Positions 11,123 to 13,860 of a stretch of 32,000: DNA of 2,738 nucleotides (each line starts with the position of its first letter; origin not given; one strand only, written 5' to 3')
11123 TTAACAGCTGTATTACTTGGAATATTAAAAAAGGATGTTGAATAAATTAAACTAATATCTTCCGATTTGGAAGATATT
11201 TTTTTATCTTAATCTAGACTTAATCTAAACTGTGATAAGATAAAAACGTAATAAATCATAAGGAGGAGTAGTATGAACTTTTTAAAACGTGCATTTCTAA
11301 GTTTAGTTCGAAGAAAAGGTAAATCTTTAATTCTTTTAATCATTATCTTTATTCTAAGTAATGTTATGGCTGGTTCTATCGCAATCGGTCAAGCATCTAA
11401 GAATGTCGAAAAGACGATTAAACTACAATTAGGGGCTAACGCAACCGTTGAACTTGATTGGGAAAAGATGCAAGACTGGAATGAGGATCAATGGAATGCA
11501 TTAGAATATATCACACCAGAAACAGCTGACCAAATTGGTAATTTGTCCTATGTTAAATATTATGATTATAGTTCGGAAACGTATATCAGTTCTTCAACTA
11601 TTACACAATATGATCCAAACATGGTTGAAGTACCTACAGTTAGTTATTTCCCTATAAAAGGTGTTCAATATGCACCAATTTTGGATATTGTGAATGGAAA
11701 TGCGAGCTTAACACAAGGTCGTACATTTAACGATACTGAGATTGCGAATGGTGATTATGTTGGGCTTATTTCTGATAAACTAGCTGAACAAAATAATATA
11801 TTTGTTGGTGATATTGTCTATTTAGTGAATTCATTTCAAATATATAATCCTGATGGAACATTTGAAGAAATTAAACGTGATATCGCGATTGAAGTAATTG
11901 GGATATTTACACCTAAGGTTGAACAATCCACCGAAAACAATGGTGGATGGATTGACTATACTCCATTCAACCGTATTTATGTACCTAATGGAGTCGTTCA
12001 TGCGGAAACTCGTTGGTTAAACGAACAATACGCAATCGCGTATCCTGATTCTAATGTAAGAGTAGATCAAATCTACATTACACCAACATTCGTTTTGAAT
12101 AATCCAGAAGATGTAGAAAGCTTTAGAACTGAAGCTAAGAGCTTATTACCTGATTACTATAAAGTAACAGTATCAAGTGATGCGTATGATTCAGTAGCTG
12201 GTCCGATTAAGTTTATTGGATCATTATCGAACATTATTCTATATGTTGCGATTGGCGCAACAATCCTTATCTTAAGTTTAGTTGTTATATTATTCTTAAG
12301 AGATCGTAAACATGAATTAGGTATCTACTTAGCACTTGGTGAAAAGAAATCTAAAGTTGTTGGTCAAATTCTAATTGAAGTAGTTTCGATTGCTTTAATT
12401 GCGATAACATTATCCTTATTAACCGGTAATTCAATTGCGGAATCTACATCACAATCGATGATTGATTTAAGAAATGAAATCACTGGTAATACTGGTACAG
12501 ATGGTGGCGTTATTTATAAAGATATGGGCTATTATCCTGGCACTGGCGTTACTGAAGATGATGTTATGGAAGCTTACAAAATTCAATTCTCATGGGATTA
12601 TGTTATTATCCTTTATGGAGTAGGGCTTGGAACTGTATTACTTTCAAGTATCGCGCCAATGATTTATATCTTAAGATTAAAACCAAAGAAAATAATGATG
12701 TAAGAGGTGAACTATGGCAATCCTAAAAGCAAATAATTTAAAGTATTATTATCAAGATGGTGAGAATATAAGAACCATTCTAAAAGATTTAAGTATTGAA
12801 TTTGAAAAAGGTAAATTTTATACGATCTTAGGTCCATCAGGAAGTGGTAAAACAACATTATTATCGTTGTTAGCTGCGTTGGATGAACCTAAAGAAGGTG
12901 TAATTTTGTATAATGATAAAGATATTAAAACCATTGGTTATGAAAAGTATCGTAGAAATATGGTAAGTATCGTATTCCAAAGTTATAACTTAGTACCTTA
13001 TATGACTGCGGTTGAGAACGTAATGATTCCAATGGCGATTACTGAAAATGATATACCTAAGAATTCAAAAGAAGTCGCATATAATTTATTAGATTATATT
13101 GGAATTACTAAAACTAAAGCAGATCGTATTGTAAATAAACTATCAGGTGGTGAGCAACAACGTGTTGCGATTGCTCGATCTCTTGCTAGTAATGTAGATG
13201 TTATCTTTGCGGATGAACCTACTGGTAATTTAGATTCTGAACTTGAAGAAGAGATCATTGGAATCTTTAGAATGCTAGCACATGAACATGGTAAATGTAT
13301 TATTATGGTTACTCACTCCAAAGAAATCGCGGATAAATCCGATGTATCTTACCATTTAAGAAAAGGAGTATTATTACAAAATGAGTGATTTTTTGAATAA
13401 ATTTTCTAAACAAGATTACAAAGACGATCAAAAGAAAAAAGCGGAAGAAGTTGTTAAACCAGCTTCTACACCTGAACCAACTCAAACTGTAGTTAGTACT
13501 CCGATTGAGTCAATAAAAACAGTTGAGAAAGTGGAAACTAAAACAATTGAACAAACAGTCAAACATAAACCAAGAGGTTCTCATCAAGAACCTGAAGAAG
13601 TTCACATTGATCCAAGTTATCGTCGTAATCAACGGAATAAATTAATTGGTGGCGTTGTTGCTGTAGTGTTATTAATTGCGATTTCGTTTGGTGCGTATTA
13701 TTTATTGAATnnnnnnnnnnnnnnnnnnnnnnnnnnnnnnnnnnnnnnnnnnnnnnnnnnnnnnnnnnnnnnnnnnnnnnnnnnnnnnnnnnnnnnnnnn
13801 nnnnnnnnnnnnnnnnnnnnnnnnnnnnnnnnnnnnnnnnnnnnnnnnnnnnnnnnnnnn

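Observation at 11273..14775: MacB/FtsX-type ABC transporter translationally coupled to a kinase-less, PBP-less five-PASTA membrane protein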

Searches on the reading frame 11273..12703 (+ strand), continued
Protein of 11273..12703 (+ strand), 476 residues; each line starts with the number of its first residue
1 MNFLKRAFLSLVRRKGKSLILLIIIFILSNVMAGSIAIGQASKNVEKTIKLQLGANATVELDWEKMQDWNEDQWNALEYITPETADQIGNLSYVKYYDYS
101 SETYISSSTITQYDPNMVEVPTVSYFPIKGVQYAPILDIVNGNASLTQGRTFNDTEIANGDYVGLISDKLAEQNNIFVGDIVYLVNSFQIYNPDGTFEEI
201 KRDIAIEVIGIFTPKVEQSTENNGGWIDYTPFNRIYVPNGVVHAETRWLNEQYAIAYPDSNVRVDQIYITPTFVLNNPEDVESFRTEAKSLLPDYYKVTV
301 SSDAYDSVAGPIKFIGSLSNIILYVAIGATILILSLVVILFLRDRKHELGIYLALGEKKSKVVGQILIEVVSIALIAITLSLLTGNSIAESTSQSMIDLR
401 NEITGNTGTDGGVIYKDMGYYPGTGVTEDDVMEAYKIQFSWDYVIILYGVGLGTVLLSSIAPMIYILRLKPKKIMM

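Call 43: predict_structure(alignment_id=A5)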
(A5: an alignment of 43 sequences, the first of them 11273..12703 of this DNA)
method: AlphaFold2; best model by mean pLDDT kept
length: 476 residues; sequences in the alignment: 43
mean_pLDDT: 79.0   pTM: 0.60
mean pLDDT of the five models: 79.0, 77.8, 76.4, 75.6, 74.4
residues with pLDDT >= 90: 110; 70-90: 271; 50-70: 69; < 50: 26
segments of 3 or more residues with pLDDT < 50: 221-223, 405-426
pLDDT, mean of each block of 10 residues (from residue 1): 58 68 84 78 71 74 83 84 90 88 90 81 85 88 89 93 96 95 93 88 95 75 63 93 93 87 81 85 89 87 65 73 82 79 76 79 82 85 79 71 44 28 49 65 79 81 77 70
secondary structure, 60 per line:
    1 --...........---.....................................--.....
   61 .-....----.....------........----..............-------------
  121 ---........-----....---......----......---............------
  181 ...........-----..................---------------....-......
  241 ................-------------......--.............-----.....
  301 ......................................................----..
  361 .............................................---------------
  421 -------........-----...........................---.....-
elements in order: H3-13 H17-53 E56-61 H63-66 H71-75 H82-89 E94-107 E124-131 H137-140 E144-149 H154-159 E163-167 H168-174 E181-191 E197-214 H230-233 E235-238 H239-256 E270-275 H278-290 E296-300 H301-354 H359-405 H428-435 H441-467 H471-475
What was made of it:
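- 11273..12703 (+): Type VII ABC (MacB/FtsX-fold) permease, 476 aa. Four TM helices, an extracytoplasmic domain at about residues 54-300 (Porter + Sabre), and an extended TM3-TM4 loop at 406-440. AF2 model with pLDDT 79 (call 43).
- On Type VII ABC superfamily (MacB/FtsX fold): Four long helices in the AF2 model (call 43). Model helices at 17-53 and 301-354 (call 43).
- On BceAB-type resistance transporter: The model has 4 TM helices (call 43).
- Checked: The extracytoplasmic domain is about 250-280 aa (model residues 54-300, call 43).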

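Call 45: fold_search(model_id=the predicted structure, library=pdb)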
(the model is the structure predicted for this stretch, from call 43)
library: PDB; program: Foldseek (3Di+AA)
matches with E <= 10: 283; with E <= 0.001: 58
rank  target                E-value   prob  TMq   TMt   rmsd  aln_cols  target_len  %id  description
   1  9rld_E                4.6e-14  1.00  0.43  0.47  10.2       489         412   15  LolCDE complex with Lpp lipoprotein (released 2026-01-21)
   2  9rlc_E                7.5e-14  1.00  0.42  0.47  10.3       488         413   14  LolCDE complex with Lpp lipoprotein (released 2026-01-21)
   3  5gko_A                1.0e-13  1.00  0.50  0.39   8.2       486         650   14  Crystal structure of tripartite-type ABC transporter, MacB from Acinetobacter baumannii (released 2017-11-15)
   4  5xu1_M                1.5e-13  1.00  0.36  0.42  12.4       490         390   16  Structure of a non-canonical ABC transporter from Streptococcus pneumoniae R6 (released 2018-01-24)
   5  5lil_A                9.8e-13  1.00  0.43  0.35   9.6       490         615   15  Structure of Aggregatibacter actinomycetemcomitans MacB bound to ATPyS (P21) (released 2017-11-15)
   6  5lj7_B                6.3e-12  1.00  0.40  0.34   9.6       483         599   15  Structure of Aggregatibacter actinomycetemcomitans MacB bound to ATP (P21) (released 2017-11-15)
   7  5lil_B                9.2e-12  1.00  0.40  0.33   9.8       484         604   15  Structure of Aggregatibacter actinomycetemcomitans MacB bound to ATPyS (P21) (released 2017-11-15)
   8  9xro_E                1.3e-11  1.00  0.38  0.45  10.4       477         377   13  LolCDE in complex with SMT-738_3 (released 2026-03-18)
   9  5lj6                  1.6e-11  1.00  0.41  0.34   9.7       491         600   14  Structure of Aggregatibacter actinomycetemcomitans MacB bound to ATPyS (P6522) (released 2017-11-15)
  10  5xu1_S                2.1e-11  1.00  0.34  0.40  12.1       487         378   16  Structure of a non-canonical ABC transporter from Streptococcus pneumoniae R6 (released 2018-01-24)
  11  7arh_E                2.9e-11  1.00  0.39  0.44  10.6       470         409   14  LolCDE in complex with lipoprotein (released 2021-04-07)
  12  5lj7_A                6.5e-11  1.00  0.37  0.32  10.5       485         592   14  Structure of Aggregatibacter actinomycetemcomitans MacB bound to ATP (P21) (released 2017-11-15)
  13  9rld_C                8.3e-11  1.00  0.34  0.38  12.6       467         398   14  LolCDE complex with Lpp lipoprotein (released 2026-01-21)
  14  5nik_J                1.0e-10  1.00  0.49  0.39   8.6       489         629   15  Structure of the MacAB-TolC ABC-type tripartite multidrug efflux pump (released 2017-05-24)
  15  7mdx_A                1.0e-10  1.00  0.33  0.39  13.1       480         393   14  LolCDE nucleotide-free (released 2021-08-11)
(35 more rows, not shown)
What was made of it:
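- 11273..12703 (+): Foldseek hits to LolE, MacB, Spr0695, YbbP, HrtB, YtrF and BceB at E=5e-14 to 1e-6; the ectodomain also matches YknZ, MacB and LolC ectodomain structures (call 45).
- On Type VII ABC superfamily (MacB/FtsX fold): Foldseek matches to the MacB, YknZ and LolC/E ectodomains (call 45).
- Closest known: BceAB-BceS and related peptide-antibiotic resistance modules of Bacillota. Same: BceB is a structural match (call 45).
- Closest known: LolCDE, HrtBA, YtrEF and YbbAP. Same: These include the best structural matches for the permease (LolE 9rld at E=5e-14, plus YbbP, HrtB and YtrF; call 45).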

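Call 66: search_protein_families(library=padloc, proteins=[window:11273-12703:+], max_evalue=0.001)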
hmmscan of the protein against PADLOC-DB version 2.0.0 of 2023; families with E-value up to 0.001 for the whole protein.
window:11273-12703:+ (476 aa): 0 families
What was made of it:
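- On Known anti-phage defence systems (PADLOC): The permease has no hit (call 66).
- Tried and rejected: The PADLOC defence models gave nothing specific (call 66).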

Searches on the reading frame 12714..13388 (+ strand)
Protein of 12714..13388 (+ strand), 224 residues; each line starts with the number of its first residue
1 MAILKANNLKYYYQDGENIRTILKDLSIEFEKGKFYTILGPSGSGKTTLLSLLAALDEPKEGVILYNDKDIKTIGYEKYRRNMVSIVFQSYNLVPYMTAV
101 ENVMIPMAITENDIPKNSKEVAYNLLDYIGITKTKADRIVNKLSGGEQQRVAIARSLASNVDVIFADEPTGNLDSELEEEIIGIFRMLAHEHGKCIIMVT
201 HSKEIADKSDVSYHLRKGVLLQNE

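Call 3: search_protein_families(library=pfam, proteins=[window:12714-13388:+], max_evalue=1)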
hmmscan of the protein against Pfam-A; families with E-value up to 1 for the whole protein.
window:12714-13388:+ (224 aa): 32 families (the best 25 are shown)
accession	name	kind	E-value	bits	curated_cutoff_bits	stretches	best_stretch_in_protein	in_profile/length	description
PF00005.33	ABC_tran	-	4.7e-33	115.1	25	1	23-170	1-136/137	ABC transporter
PF13304.12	AAA_21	-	1.8e-07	32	27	2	149-205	244-302/304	AAA domain, putative AbiEii toxin, Type IV TA system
PF13476.12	AAA_23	-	7.4e-06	27.2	27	1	17-53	5-39/201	AAA domain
PF02463.25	SMC_N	-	0.00014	21.8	40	1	18-215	9-211/220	RecF/RecN/SMC N terminal domain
PF13175.12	AAA_15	-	0.00027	21.1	32.1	1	23-76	14-70/374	AAA ATPase domain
PF25199.1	nSTAND_NTPase5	-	0.0004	20.7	34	1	28-68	36-77/145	Novel STAND NTPase 5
PF13555.12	AAA_29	-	0.0011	19.1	27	1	27-51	16-40/61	P-loop containing region of AAA domain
PF13401.12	AAA_22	-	0.0013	19.4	27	1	33-65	5-38/130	AAA domain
PF01637.24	ATPase_2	-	0.0014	18.9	33.2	1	28-82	15-68/225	ATPase domain predominantly from Archaea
PF13481.12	AAA_25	-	0.0038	17.3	27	1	31-55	31-55/195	AAA domain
PF13191.12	AAA_16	-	0.0042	18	32.6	1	34-60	25-52/167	AAA ATPase domain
PF02492.25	cobW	-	0.005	16.9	20.7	1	36-70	3-38/180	CobW/HypB/UreG, nucleotide-binding domain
PF13238.12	AAA_18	-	0.0063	17.4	29.4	1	38-56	3-21/128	AAA domain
PF13173.12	AAA_14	-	0.0067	16.9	27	1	34-79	3-48/129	AAA domain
PF20720.3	nSTAND3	-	0.0081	16.3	27.2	1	30-55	14-39/155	Novel STAND NTPase 3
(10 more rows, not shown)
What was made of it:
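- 12714..13388 (+): ABC ATPase (NBD), 224 aa, with intact Walker A, Q-loop, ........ signature, Walker B DEPT and H-loop. Pfam ABC_tran at E=5e-33 (call 3).
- On Type VII ABC superfamily (MacB/FtsX fold): ABC_tran at E=5e-33 (call 3).
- Checked: ATPase: ABC_tran at E=5e-33 (call 3).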

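Call 4: search_protein_families(library=ncbifam, proteins=[window:12714-13388:+], max_evalue=1)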
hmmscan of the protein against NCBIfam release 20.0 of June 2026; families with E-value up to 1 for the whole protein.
window:12714-13388:+ (224 aa): 213 families (the best 25 are shown)
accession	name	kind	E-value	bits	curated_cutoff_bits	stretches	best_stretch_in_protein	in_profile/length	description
TIGR03608.1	L_ocin_972_ABC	subfamily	5.3e-54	182.8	254.85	1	20-211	11-202/206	putative bacteriocin export ABC transporter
TIGR02211.1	LolD_lipo_ex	equivalog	8.4e-53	179.1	307.75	1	3-220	1-219/221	lipoprotein-releasing ABC transporter ATP-binding protein LolD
TIGR02673.1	FtsE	equivalog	2.5e-50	171.1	264.85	1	8-210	6-204/214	cell division ATP-binding protein FtsE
TIGR02982.1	heterocyst_DevA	subfamily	2.8e-50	170.9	295.8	1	4-220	2-219/220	ABC exporter ATP-binding subunit, DevA family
TIGR02315.1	ABC_phnC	equivalog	2.9e-46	157.9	266.1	1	3-208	1-211/243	phosphonate ABC transporter ATP-binding protein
NF007879.0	PRK10584.1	equivalog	2.3e-45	155.1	336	1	3-221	6-225/228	putative ABC transporter ATP-binding protein YbbA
NF038007.1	ABC_ATP_DarD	equivalog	5.9e-45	153.4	375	1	7-218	5-216/218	darobactin export ABC transporter ATP-binding protein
NF008639.0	PRK11629.1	equivalog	1.8e-44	151.9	360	1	3-221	6-225/234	lipoprotein-releasing ABC transporter ATP-binding protein LolD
NF007826.0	PRK10535.1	equivalog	5.2e-44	150.6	966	1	2-223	3-224/648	macrolide ABC transporter ATP-binding protein/permease MacB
TIGR03265.1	PhnT2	equivalog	4.8e-40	137.9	457.7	1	20-206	17-198/353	putative 2-aminoethylphosphonate ABC transporter ATP-binding protein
NF043075.1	MMSYN1_0197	equivalog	1.1e-39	136.4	550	1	3-206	2-196/341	spermidine/putrescine ABC transporter ATP-binding protein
NF040933.2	ABC_arch_GlcV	equivalog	1.5e-39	135.9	450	1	5-210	4-210/357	glucose ABC transporter ATP-binding protein GlcV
NF008428.0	PRK11264.1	equivalog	2.5e-39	135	406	1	20-212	16-214/250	L-cystine ABC transporter ATP-binding protein TcyN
NF007027.0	PRK09493.1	equivalog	5.5e-39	133.9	379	1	21-208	15-201/240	glutamine ABC transporter ATP-binding protein GlnQ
TIGR01187.1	potA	subfamily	5.7e-39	134.1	355.6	1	38-222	1-181/325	polyamine ABC transporter ATP-binding protein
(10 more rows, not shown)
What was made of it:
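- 12714..13388 (+): NCBIfam best hits are L_ocin_972_ABC, LolD and FtsE, all below their cut-offs (call 4).
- On FtsEX: TIGR02673 scores 171.1 bits against a 264.85 cut-off (call 4).
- On LolCDE: TIGR02211 scores 179.1 bits against a 307.75 cut-off (call 4).
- On Lactococcin 972-type bacteriocin ABC exporter: 182.8 bits against a 254.85 cut-off (call 4).
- The ATPase misses the FtsE equivalog cut-off (171 against 264.85 bits, call 4).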

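Call 42: search_solved_structures(query=window:12714-13388:+, max_evalue=1e-30)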
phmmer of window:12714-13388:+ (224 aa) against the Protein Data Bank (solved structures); distinct sequences matched with E-value up to 1e-30: 71 (the best 60 are shown).
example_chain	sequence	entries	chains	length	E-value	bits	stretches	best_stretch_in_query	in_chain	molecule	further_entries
1f3o_A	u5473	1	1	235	7.7e-43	149.9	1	4-219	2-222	HYPOTHETICAL ABC TRANSPORTER ATP-BINDING PROTEIN MJ0796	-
1l2t_A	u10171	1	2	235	2e-42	148.6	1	4-219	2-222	Hypothetical ABC transporter ATP-binding protein MJ0796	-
3tif_A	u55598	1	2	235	2.8e-41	144.8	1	4-219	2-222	Uncharacterized ABC transporter ATP-binding protein MJ0796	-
2pcj_A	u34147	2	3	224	2.6e-40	141.7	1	3-218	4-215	Lipoprotein-releasing system ATP-binding protein lolD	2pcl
9w35_C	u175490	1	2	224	2.8e-40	141.6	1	3-219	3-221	LolD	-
9w2w_D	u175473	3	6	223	3.4e-40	141.3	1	3-219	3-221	LolD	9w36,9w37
9o9x_A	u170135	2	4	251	8e-40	140.1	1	17-220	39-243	ABC transporter ATP-binding protein YtrE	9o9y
8sa0_A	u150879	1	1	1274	2e-39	138.8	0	6-222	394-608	ATP-dependent translocase ABCB1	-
8gmg_A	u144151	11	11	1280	2e-39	138.8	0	6-222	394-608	ATP-dependent translocase ABCB1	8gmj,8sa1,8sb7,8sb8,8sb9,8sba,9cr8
6qex_A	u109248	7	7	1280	2e-39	138.8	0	6-222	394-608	Multidrug resistance protein 1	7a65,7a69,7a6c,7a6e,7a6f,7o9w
8y6h_A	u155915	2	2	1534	3.4e-39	138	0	6-222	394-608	ATP-dependent translocase ABCB1,mNeonGreen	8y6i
7niu_A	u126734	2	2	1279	1.2e-38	136.2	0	4-222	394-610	Isoform 2 of Phosphatidylcholine translocator ABCB4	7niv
7zk9_A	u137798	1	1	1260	1.4e-38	136.1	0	5-221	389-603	ATP-dependent translocase ABCB1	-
7zk8_A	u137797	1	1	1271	1.4e-38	136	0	5-221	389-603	ATP-dependent translocase ABCB1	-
6c0v_A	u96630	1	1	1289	1.4e-38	136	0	6-222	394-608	Multidrug resistance protein 1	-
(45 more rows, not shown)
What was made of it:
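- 12714..13388 (+): PDB sequence hits are MJ0796, LolD and YtrE at about 1e-40 (call 42).
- Closest known: LolCDE, HrtBA, YtrEF and YbbAP. Same: Among NBD sequence matches, LolD and YtrE score about 1e-40 and YbbA 4e-38 (call 42).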

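Call 66: search_protein_families(library=padloc, proteins=[window:12714-13388:+], max_evalue=0.001)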
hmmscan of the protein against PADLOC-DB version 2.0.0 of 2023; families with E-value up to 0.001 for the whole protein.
window:12714-13388:+ (224 aa): 13 families
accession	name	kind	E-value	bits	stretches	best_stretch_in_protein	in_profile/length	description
PDLC04135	mad3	-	1e-28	98.9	2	135-217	255-339/374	mads_3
PDLC04140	mad8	-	3e-12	44.7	1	20-204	14-235/314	mads_8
PDLC02914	ATPase-Toprim_I-B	-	1.1e-08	32.8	1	141-205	183-247/443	-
PDLC02335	AbiLi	-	5.1e-08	30.3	1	17-207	56-242/326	AbiLi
PDLC02980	AriA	-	1.3e-07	29.9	0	36-79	2-37/304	-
PDLC04164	AriA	-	5.9e-07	27.3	0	131-205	159-235/253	-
PDLC03859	LmuB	-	8.9e-07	26.5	1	11-52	10-43/611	-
PDLC03865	LmuB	-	1e-06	25.2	1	159-205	931-977/1007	-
PDLC04213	HEC-02A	-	2.2e-06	25.4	0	156-208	228-278/337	-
PDLC02979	AriA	-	2.8e-05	22.1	0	23-71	14-68/373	-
PDLC00285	PtuA1|PtuA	-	0.00018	18.9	0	135-205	255-329/432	AAA ATPase domain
PDLC00274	PtuA1|PtuA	-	0.00057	17.3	0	38-92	39-91/438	AAA ATPase domain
PDLC02981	AriAB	-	0.0009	16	0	132-209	299-380/694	-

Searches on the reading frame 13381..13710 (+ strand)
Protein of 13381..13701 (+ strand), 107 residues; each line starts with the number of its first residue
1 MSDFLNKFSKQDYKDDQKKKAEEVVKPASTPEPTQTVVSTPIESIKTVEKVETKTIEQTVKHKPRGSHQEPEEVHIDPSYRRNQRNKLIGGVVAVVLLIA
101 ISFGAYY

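Call 73: find_homologous_proteins(query=A7, max_evalue=10)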
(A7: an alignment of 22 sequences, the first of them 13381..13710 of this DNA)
Query A7 (22 sequences) (110 aa, profile of the alignment): 2 proteins with E <= 10 among 7047 candidates.
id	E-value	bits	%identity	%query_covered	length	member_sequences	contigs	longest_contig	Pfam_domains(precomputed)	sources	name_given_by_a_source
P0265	2.3e-27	114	28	99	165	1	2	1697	-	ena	-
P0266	2.1e-7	50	58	79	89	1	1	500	-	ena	-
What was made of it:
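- The head-only profile search was uninformative (call 73).
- Tried and rejected: Only two fragments came back and even known members were missed, so the result is uninformative (call 73).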

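Call 79: search_protein_families(library=pfam, proteins=[window:13381-13701:+], max_evalue=1)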
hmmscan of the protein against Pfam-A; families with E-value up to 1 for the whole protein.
window:13381-13701:+ (107 aa): 2 families
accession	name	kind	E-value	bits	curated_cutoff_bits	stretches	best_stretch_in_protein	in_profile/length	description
PF05529.17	Bap31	-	0.15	12.4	22.7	1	42-98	63-116/138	Bap31/Bap29 transmembrane region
PF07554.19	FIVAR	-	0.21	12.7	29.2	1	10-49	28-67/71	FIVAR domain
